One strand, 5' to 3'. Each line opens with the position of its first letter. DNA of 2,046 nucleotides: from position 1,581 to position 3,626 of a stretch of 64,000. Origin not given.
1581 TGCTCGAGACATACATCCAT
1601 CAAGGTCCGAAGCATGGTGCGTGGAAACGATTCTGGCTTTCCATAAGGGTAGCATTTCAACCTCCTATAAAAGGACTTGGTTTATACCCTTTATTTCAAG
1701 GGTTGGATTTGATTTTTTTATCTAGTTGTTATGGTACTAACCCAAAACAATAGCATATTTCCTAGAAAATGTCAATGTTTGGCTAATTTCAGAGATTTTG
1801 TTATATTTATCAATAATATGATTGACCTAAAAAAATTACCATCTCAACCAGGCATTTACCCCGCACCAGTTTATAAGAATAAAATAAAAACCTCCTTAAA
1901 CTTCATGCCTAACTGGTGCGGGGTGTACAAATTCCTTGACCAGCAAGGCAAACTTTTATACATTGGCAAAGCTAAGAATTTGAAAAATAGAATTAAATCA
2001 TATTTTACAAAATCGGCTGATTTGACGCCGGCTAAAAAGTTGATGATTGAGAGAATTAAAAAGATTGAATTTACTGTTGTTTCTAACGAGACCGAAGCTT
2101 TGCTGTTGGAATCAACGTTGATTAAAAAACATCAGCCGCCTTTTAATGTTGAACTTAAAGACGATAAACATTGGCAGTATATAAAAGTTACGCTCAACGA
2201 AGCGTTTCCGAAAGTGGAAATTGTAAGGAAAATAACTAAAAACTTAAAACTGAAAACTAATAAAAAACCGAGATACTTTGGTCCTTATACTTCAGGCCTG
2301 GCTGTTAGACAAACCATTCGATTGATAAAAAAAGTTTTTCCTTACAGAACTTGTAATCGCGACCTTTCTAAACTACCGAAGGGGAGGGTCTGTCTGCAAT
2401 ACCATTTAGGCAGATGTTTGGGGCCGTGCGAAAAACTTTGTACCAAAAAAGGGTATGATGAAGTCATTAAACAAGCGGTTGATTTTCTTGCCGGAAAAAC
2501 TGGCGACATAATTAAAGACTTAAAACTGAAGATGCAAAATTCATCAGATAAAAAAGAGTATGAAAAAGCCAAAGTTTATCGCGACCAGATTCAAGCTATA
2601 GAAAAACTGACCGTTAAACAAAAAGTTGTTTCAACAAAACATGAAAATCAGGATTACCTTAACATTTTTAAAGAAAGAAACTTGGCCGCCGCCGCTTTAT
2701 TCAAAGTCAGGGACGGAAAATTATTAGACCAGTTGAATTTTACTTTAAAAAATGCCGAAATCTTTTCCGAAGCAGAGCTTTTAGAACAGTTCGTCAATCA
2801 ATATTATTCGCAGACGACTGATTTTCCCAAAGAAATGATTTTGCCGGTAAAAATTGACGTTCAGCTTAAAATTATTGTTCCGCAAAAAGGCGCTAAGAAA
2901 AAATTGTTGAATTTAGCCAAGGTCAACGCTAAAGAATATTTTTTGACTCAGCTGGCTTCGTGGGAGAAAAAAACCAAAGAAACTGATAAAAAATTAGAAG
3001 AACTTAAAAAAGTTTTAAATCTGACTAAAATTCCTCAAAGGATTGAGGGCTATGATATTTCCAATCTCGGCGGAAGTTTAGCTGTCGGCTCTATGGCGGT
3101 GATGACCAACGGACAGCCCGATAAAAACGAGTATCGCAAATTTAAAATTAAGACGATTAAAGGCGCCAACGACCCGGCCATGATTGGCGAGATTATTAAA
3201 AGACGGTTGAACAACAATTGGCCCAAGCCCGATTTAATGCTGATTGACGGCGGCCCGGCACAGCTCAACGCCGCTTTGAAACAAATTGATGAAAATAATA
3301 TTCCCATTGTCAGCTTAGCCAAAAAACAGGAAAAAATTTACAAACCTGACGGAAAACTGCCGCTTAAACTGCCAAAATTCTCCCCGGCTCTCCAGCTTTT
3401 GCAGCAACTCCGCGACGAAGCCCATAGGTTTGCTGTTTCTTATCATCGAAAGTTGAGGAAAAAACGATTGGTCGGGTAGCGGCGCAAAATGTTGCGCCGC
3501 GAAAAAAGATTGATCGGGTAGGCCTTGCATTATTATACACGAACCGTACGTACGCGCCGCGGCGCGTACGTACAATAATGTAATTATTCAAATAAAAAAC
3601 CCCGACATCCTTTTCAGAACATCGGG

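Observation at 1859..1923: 69-bp in-frame palindromic insertion with 13-bp terminal inverted repeats inside the GIY-YIG region of uvrC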

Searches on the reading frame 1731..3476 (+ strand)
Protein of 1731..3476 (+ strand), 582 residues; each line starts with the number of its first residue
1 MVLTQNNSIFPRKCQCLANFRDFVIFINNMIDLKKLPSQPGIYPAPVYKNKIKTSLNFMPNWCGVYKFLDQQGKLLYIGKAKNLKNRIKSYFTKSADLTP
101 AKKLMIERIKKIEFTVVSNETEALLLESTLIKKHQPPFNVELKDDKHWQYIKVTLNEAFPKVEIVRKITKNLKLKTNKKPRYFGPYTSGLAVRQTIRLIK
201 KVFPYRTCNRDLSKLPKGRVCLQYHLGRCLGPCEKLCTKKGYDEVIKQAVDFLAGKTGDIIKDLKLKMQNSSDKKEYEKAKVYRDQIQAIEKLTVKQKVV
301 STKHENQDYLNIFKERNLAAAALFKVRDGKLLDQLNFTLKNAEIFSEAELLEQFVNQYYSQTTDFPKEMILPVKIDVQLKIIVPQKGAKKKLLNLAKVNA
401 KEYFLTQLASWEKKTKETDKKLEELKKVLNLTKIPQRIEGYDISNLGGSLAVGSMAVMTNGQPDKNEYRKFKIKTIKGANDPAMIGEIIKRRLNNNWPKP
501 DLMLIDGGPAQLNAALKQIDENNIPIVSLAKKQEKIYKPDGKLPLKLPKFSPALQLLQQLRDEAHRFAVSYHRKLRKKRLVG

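Call 10: find_homologous_proteins(query=window:1818-3476:+)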
Query window:1818-3476:+ (553 aa): 6747 proteins with E <= 0.001 among 8000 candidates; the best 120 are listed.
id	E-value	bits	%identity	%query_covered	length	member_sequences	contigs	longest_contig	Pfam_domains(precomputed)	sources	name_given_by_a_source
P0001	0.0e+0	1223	100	100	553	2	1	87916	PF27096.1,PF02151.26,PF01541.31,PF22920.3,PF08459.18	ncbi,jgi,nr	ncbi:excinuclease ABC subunit UvrC [Patescibacteria group bacterium]|nr:excinuclease ABC subunit Uvr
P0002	1.3e-269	913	74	100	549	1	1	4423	PF27096.1,PF02151.26,PF01541.31,PF22920.3,PF08459.18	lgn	-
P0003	1.4e-234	798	69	95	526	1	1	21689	PF27096.1,PF02151.26,PF01541.31,PF22920.3,PF08459.18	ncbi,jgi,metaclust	metaclust:\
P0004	1.2e-219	748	66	90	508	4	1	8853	PF27096.1,PF02151.26,PF22920.3,PF08459.18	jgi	-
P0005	5.5e-188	644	56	99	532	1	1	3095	PF27096.1,PF01541.31,PF22920.3,PF08459.18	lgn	-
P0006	2.8e-181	622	68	74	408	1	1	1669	PF27096.1,PF02151.26,PF22920.3,PF08459.18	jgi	jgi:excinuclease ABC subunit C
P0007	5.5e-177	608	56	95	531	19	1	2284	PF02151.26,PF01541.31,PF22920.3,PF08459.18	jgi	-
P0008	8.5e-177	607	54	96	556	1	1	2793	PF02151.26,PF01541.31,PF22920.3,PF08459.18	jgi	-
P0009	2.1e-174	599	56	95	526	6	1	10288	PF27096.1,PF02151.26,PF01541.31,PF22920.3,PF08459.18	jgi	-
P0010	6.1e-173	594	53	96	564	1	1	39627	PF27096.1,PF02151.26,PF01541.31,PF22920.3,PF08459.18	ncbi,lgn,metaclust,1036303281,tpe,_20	metaclust:\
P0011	2.6e-171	589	52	96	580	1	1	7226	PF27096.1,PF02151.26,PF01541.31,PF22920.3,PF08459.18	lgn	-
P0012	5.5e-170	585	58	86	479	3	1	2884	PF27096.1,PF02151.26,PF22920.3,PF08459.18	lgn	-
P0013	1.1e-165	570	54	95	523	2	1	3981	PF27096.1,PF02151.26,PF01541.31,PF22920.3,PF08459.18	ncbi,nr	ncbi:MAG TPA: excinuclease ABC subunit UvrC [Patescibacteria group bacterium]|nr:excinuclease ABC su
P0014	2.0e-165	570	53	96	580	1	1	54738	PF27096.1,PF01541.31,PF22920.3,PF08459.18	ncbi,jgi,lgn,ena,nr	ncbi:excinuclease ABC subunit UvrC [Patescibacteria group bacterium]|nr:excinuclease ABC subunit Uvr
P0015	9.2e-165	567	54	93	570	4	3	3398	PF27096.1,PF14520.13,PF02151.26,PF01541.31,PF22920.3,PF08459.18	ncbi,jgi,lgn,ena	-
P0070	4.0e-132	460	-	-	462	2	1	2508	PF02151.26,PF01541.31,PF08459.18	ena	-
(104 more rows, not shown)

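Call 12: find_encoding_contigs(protein=P0002, flank=5000)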
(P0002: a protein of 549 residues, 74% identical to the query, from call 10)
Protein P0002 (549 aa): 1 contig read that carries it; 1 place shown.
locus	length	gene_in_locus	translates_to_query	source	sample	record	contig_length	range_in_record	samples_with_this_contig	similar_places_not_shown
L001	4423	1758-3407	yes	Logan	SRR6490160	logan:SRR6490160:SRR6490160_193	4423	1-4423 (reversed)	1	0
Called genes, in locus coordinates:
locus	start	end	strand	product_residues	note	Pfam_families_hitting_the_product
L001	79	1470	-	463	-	-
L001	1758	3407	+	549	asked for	PF01541:GIY-YIG, PF27096:UvrC_M, PF02151:UVR, PF22920:UvrC_RNaseH, PF08459:UvrC_RNaseH_dom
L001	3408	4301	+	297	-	PF00892:EamA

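Call 13: find_encoding_contigs(protein=P0003, flank=5000, max_places=3)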
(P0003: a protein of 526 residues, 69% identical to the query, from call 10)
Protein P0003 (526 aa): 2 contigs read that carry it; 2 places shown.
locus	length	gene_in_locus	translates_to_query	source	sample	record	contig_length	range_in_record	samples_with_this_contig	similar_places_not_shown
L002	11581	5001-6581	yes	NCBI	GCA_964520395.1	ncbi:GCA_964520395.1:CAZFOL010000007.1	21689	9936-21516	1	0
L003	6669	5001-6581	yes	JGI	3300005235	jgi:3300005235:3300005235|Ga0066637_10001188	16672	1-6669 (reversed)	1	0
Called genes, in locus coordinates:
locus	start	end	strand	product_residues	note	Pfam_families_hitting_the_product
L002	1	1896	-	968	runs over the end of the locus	PF00005:ABC_tran (faint), PF02463:SMC_N (faint), PF13175:AAA_15 (faint), PF13191:AAA_16 (faint), PF13476:AAA_23 (faint), PF13555:AAA_29 (faint), PF17760:UvrA_inter, PF17755:UvrA_DNA-bind, +3 more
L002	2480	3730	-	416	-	-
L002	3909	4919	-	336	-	-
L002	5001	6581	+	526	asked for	PF01541:GIY-YIG, PF27096:UvrC_M, PF02151:UVR, PF22920:UvrC_RNaseH, PF08459:UvrC_RNaseH_dom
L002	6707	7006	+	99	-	PF03840:SecG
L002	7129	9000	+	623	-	PF00496:SBP_bac_5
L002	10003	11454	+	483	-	PF02310:B12-binding, PF04055:Radical_SAM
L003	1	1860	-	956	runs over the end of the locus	PF00005:ABC_tran (faint), PF02463:SMC_N (faint), PF13173:AAA_14 (faint), PF13175:AAA_15 (faint), PF13191:AAA_16 (faint), PF13304:AAA_21 (faint), PF17760:UvrA_inter, PF17755:UvrA_DNA-bind, +3 more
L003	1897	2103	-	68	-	-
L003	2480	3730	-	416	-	-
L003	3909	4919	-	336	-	-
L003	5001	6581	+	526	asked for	PF01541:GIY-YIG, PF27096:UvrC_M, PF02151:UVR, PF22920:UvrC_RNaseH, PF08459:UvrC_RNaseH_dom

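Call 33: find_encoding_contigs(protein=P0004, flank=3000, max_places=4)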
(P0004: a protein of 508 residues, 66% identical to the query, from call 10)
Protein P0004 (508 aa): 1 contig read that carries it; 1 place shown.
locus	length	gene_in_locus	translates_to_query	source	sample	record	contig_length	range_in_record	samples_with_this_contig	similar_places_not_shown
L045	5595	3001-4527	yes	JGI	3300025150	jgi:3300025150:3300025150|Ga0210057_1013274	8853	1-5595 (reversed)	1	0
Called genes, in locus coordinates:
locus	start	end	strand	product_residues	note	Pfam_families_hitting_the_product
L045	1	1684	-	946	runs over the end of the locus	PF00005:ABC_tran (faint), PF02463:SMC_N (faint), PF03193:RsgA_GTPase (faint), PF13175:AAA_15 (faint), PF13191:AAA_16 (faint), PF13304:AAA_21 (faint), PF17760:UvrA_inter, PF17755:UvrA_DNA-bind, +5 more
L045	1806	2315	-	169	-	-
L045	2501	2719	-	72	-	-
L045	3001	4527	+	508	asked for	PF27096:UvrC_M, PF02151:UVR (weak), PF22920:UvrC_RNaseH, PF08459:UvrC_RNaseH_dom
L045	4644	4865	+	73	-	PF03840:SecG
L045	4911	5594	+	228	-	?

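Call 34: find_encoding_contigs(protein=P0005, flank=1500, max_places=2)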
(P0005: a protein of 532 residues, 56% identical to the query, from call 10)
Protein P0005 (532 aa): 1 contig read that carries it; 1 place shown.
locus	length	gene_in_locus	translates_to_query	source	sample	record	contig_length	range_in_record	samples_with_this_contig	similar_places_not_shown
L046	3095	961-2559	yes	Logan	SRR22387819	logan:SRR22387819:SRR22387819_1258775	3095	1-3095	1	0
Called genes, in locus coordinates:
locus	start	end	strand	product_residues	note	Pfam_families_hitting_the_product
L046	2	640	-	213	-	?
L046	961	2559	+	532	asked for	PF01541:GIY-YIG, PF27096:UvrC_M, PF22920:UvrC_RNaseH, PF08459:UvrC_RNaseH_dom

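Call 41: find_encoding_contigs(protein=P0070, flank=3000, max_places=4)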
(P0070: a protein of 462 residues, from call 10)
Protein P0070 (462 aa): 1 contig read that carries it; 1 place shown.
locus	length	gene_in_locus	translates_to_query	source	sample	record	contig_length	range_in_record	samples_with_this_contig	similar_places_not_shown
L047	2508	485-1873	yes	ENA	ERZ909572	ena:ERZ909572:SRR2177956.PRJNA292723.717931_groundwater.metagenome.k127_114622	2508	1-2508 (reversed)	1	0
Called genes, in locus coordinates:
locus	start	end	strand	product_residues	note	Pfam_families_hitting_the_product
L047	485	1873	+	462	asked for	PF01541:GIY-YIG, PF02151:UVR (weak), PF08459:UvrC_RNaseH_dom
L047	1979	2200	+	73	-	PF03840:SecG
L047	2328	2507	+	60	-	?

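Call 57: predict_structure(alignment_id=A3)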
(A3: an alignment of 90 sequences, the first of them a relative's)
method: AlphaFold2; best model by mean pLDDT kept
length: 553 residues; sequences in the alignment: 90
mean_pLDDT: 90.0   pTM: 0.76
mean pLDDT of the five models: 90.0, 88.7, 87.3, 87.2, 86.0
residues with pLDDT >= 90: 379; 70-90: 139; 50-70: 33; < 50: 2
segments of 3 or more residues with pLDDT < 50: none
pLDDT, mean of each block of 10 residues (from residue 1): 62 66 82 94 93 93 88 91 90 80 86 72 91 89 65 84 90 89 71 84 87 95 90 96 97 94 75 91 96 93 89 93 93 89 96 97 94 92 93 98 98 93 98 96 96 98 96 98 97 91 95 94 97 97 95 90
secondary structure, 60 per line:
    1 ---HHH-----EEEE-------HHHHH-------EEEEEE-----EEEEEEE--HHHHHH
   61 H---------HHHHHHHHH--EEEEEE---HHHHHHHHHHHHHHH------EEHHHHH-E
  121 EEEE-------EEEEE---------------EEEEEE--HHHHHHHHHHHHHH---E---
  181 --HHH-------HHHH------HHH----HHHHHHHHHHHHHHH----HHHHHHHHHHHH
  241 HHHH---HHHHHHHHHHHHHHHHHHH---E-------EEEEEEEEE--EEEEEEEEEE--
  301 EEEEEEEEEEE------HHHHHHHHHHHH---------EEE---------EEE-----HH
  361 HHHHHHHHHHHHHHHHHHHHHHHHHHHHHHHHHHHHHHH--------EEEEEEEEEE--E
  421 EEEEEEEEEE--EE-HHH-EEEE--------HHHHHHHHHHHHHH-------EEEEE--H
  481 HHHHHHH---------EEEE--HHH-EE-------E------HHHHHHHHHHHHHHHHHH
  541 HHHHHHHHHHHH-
elements in order: E12-15 H23-27 E35-40 E46-52 H55-61 H71-79 E82-87 H91-105 H114-118 E120-124 E132-136 E152-157 H160-173 H193-196 H210-224 H229-244 H248-266 E278-286 E289-298 E301-311 H318-329 E339-341 E351-353 H359-399 E408-417 E420-430 E440-443 H452-465 E473-477 H480-487 E497-500 H523-552

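Call 60: find_encoding_contigs(protein=P0001, flank=10000, max_places=4)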
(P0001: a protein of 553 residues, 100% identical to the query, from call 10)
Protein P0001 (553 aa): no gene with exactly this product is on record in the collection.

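Call 79: find_encoding_contigs(protein=P0009, flank=600, max_places=2)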
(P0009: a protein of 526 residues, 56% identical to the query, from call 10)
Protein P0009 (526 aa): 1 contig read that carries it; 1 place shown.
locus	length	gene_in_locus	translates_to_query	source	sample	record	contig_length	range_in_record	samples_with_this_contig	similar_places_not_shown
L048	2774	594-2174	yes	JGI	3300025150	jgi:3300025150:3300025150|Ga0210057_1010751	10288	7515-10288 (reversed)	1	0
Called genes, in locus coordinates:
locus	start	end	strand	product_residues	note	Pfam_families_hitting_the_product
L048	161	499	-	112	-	-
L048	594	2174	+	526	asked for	PF01541:GIY-YIG, PF27096:UvrC_M (faint), PF02151:UVR, PF22920:UvrC_RNaseH, PF08459:UvrC_RNaseH_dom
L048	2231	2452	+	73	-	PF03840:SecG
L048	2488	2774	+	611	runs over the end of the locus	PF00496:SBP_bac_5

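Call 80: find_encoding_contigs(protein=P0013, flank=600, max_places=2)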
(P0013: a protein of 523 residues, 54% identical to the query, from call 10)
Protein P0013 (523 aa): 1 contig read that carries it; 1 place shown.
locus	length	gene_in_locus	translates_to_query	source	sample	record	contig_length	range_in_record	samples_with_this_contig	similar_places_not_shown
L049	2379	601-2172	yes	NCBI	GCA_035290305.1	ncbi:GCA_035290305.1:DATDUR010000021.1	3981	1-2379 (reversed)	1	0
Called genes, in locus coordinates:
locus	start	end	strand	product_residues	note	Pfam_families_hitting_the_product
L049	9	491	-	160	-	-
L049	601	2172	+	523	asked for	PF01541:GIY-YIG, PF27096:UvrC_M (faint), PF02151:UVR (weak), PF22920:UvrC_RNaseH, PF08459:UvrC_RNaseH_dom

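Call 83: list_cluster_members(proteins=[P0001, P0002, P0070])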
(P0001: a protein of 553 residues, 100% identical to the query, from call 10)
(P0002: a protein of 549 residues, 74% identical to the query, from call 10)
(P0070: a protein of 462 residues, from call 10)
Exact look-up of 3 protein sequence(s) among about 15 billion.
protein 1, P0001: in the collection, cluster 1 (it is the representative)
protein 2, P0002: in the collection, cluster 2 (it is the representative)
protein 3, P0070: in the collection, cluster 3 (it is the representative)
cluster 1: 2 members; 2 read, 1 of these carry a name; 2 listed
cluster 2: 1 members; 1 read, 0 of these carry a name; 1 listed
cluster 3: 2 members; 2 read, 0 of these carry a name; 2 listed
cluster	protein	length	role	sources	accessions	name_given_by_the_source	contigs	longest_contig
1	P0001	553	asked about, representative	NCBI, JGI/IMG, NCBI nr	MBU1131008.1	excinuclease ABC subunit UvrC [Patescibacteria group bacterium]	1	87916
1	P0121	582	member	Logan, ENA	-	-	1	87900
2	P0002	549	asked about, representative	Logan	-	-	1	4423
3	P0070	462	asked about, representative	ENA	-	-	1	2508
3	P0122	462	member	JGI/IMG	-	-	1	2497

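Call 93: find_encoding_contigs(protein=window:1731-3476:+, flank=10000, max_places=3)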
Protein window:1731-3476:+ (582 aa): 2 contigs read that carry it; 2 places shown.
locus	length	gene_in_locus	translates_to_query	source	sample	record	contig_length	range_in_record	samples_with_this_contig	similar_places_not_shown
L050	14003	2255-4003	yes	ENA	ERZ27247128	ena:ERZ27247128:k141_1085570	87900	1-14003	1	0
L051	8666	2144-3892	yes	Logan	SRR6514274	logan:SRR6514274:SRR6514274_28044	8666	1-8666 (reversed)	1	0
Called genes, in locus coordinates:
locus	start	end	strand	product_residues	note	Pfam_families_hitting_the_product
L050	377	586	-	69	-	-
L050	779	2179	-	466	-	-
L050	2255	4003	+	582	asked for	PF01541:GIY-YIG, PF27096:UvrC_M, PF02151:UVR, PF22920:UvrC_RNaseH, PF08459:UvrC_RNaseH_dom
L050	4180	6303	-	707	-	PF13860:FlgD_ig (faint), PF18962:Por_Secre_tail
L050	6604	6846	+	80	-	PF03840:SecG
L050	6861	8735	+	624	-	PF00496:SBP_bac_5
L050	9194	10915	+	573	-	PF00753:Lactamase_B, PF12706:Lactamase_B_2, PF07521:RMMBL (faint), PF22505:RNase_J_b_CASP, PF17770:RNase_J_C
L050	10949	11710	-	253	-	-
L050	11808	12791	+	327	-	PF00579:tRNA-synt_1b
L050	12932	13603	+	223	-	PF01553:Acyltransferase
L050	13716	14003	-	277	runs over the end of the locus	PF01177:Asp_Glu_race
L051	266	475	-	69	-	-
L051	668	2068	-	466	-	-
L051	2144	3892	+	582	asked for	PF01541:GIY-YIG, PF27096:UvrC_M, PF02151:UVR, PF22920:UvrC_RNaseH, PF08459:UvrC_RNaseH_dom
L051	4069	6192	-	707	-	PF13860:FlgD_ig (faint), PF18962:Por_Secre_tail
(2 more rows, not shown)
